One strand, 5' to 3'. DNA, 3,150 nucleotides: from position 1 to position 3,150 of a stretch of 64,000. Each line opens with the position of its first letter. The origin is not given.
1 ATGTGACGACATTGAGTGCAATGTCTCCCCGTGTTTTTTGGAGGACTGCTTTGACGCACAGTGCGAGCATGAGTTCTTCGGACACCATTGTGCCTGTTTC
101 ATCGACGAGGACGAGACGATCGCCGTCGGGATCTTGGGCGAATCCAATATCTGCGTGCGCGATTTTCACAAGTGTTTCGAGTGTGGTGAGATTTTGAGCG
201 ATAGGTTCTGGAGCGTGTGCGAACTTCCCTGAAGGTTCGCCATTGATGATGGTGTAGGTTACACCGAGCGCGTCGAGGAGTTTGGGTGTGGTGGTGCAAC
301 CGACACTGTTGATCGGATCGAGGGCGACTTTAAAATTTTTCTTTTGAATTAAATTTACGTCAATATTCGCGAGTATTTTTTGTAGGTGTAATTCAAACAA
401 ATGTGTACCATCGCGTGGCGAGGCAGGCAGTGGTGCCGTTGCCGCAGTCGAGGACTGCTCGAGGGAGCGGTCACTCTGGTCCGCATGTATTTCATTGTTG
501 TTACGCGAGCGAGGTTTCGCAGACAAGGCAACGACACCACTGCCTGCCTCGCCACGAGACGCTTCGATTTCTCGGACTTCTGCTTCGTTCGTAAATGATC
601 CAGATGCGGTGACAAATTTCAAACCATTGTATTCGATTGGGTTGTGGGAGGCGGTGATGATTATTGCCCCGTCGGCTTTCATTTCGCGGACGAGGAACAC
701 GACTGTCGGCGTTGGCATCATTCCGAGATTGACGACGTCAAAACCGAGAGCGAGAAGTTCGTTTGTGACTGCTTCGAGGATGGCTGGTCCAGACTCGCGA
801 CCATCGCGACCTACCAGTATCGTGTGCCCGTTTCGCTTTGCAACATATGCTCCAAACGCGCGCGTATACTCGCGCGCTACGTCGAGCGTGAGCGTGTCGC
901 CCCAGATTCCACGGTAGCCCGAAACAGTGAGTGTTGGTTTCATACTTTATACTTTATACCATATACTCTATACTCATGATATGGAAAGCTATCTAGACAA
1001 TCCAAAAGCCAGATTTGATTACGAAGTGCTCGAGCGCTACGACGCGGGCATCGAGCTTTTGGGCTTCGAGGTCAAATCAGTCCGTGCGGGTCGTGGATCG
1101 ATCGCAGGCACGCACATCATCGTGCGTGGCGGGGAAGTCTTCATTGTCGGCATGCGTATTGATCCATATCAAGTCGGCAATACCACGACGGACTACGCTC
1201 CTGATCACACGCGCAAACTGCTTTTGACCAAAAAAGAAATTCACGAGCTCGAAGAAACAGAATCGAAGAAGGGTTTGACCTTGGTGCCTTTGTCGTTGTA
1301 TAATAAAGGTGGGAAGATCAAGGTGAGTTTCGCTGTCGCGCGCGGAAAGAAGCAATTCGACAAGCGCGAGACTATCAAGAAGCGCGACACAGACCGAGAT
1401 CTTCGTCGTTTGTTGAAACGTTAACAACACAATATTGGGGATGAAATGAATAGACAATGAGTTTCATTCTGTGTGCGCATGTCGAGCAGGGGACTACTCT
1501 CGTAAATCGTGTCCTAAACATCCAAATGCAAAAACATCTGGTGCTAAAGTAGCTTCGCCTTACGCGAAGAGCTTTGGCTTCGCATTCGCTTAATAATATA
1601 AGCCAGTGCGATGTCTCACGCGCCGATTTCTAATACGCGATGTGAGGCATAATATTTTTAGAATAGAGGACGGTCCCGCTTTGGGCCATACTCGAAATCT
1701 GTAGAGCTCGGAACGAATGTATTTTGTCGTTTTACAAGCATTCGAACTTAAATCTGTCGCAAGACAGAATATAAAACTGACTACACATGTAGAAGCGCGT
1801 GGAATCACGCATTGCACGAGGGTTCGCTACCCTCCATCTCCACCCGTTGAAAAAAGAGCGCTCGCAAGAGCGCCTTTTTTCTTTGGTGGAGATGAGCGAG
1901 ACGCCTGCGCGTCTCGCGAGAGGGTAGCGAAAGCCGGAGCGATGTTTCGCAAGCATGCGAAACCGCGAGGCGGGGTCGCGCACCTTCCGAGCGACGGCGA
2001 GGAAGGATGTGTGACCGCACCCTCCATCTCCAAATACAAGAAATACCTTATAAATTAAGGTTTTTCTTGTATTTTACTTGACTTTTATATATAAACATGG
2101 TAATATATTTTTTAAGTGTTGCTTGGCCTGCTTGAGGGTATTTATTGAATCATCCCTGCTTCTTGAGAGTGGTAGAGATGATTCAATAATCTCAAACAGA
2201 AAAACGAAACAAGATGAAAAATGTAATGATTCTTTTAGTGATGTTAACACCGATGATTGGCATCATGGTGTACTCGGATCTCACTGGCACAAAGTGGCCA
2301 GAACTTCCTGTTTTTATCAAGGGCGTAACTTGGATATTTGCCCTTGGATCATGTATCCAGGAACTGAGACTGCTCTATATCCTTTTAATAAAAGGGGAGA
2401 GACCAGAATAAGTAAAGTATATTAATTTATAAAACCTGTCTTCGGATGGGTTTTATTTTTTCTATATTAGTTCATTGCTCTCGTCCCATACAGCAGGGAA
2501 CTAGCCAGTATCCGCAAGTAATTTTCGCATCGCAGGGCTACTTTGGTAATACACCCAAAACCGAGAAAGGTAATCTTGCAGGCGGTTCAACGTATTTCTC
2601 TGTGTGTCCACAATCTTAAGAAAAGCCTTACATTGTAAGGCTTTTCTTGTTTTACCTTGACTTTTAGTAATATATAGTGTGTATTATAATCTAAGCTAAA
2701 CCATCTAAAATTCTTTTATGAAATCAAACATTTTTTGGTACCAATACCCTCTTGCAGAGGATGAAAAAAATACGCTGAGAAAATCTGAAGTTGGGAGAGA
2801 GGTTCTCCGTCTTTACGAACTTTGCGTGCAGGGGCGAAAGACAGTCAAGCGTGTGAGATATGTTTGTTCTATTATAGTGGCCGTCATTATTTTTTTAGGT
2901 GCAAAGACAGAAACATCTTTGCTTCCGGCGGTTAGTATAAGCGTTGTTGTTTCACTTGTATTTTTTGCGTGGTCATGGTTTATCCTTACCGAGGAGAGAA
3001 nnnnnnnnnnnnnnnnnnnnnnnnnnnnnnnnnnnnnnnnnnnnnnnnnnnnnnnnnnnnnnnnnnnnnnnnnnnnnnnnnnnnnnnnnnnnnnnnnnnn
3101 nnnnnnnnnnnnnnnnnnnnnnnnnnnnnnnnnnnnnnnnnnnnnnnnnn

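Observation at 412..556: Long inverted repeat embedded in-frame in a conserved phosphohexomutase gene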

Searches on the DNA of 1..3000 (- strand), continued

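Call 72: search_with_rna_model(model_id=R1, sources=[L167, L168, L169, L170, L171, L172, L173], max_evalue=0.1, show_alignments=4)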
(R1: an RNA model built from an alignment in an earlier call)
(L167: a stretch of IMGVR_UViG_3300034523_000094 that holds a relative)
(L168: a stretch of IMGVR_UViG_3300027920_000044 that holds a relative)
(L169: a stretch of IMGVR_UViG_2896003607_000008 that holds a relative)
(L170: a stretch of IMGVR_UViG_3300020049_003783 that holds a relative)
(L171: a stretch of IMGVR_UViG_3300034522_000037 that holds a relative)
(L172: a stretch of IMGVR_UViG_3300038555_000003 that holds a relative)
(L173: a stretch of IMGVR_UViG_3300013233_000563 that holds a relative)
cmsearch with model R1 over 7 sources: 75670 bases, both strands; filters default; matches with E-value up to 0.1: 0.
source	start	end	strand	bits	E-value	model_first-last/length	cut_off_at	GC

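Call 73: build_rna_model(alignment_id=A5)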
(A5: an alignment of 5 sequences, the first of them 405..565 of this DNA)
Model R2 built from alignment A5 (5 sequences, 231 columns); structure: RNAalifold consensus.
model positions 161; base pairs 41; branch points 0; effective number of sequences 1.64; information 0.59 bits per position. Calibrated on 0.2 Mb of random sequence (short: E-values are rough).
structure used (alignment columns):
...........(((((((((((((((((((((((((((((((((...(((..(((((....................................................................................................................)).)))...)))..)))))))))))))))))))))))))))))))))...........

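Call 74: search_with_rna_model(model_id=R2, sources=[window, L001, L002, L083, L084, L085, L086, L087, L088, L090, L091, L092, L093, L097, L100, L101, L102, L103, L104, L110, L164, L165, L166, L003, L004, L005, L007], max_evalue=1)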
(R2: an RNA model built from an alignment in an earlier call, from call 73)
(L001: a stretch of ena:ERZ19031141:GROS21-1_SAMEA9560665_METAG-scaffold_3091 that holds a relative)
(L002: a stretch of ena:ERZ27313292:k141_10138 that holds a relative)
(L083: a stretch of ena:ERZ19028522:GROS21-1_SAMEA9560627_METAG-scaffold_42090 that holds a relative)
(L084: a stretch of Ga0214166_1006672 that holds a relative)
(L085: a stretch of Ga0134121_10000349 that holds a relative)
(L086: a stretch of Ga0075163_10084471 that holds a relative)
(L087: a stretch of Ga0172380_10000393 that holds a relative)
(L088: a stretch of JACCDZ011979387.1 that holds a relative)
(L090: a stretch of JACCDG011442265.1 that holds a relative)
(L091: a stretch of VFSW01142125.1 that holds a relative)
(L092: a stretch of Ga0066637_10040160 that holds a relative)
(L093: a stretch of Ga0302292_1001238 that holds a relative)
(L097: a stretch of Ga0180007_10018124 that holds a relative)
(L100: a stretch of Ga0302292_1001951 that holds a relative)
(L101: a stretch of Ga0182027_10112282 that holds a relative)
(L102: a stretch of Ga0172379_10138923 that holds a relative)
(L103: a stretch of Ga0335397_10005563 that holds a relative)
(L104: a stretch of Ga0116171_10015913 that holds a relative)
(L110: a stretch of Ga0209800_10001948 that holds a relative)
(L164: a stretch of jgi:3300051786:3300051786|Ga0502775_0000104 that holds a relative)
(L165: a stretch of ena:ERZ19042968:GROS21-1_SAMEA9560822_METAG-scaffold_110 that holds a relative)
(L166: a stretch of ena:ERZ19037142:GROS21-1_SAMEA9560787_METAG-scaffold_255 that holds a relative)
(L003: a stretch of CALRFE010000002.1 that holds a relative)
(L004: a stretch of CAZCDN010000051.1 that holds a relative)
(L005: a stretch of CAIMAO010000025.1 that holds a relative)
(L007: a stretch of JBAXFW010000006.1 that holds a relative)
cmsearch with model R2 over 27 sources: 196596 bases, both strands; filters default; matches with E-value up to 1: 12.
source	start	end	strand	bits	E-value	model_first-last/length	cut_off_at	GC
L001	3379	3539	+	171.4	3.5e-38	1-161/161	no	0.6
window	405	565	+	160.6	1.3e-35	1-161/161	no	0.61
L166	10382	10602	+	147.4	1.7e-32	1-161/161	no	0.62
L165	10379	10542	+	137.2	4.3e-30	1-161/161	no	0.61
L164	5369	5487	+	121.4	2.3e-26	1-161/161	no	0.72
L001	3379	3539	-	66.9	1.8e-13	1-161/161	no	0.6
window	405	565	-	58.5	1.8e-11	1-161/161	no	0.61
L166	10382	10602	-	55.6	8.7e-11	1-161/161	no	0.62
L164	5369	5487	-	50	1.9e-09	1-161/161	no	0.72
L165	10379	10542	-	42.9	8.6e-08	1-161/161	no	0.61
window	13559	13605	-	21.5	0.01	1-161/161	no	0.7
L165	14268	14310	+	17.7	0.08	1-161/161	no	0.77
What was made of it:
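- On RPE-like in-frame palindromic repeat: The window's type 1 core has no second copy in 64 kb or in about 200 kb of relatives (call 74).
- The window's own type 1 core was found only in this gene: 5 orthologues, and no other copy in about 200 kb held (call 74). The type 1 core was not found outside this gene (call 74).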

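Call 90: search_with_rna_model(model_id=R1, sources=[L174, L175, L176, L177], max_evalue=1)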
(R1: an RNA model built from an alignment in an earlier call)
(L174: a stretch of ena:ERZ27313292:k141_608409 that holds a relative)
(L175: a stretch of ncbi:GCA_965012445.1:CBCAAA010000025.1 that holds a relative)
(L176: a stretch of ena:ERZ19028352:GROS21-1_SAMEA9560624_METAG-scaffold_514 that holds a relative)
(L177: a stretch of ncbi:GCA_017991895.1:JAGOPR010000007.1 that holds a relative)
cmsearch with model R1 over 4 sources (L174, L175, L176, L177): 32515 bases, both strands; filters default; matches with E-value up to 1: 3.
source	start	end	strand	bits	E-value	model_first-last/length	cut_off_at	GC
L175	4676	4801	-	65.7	7.8e-14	1-122/122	no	0.53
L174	1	98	-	37.3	8.6e-07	1-95/122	3'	0.52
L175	1223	1278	-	18.1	0.049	1-122/122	no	0.39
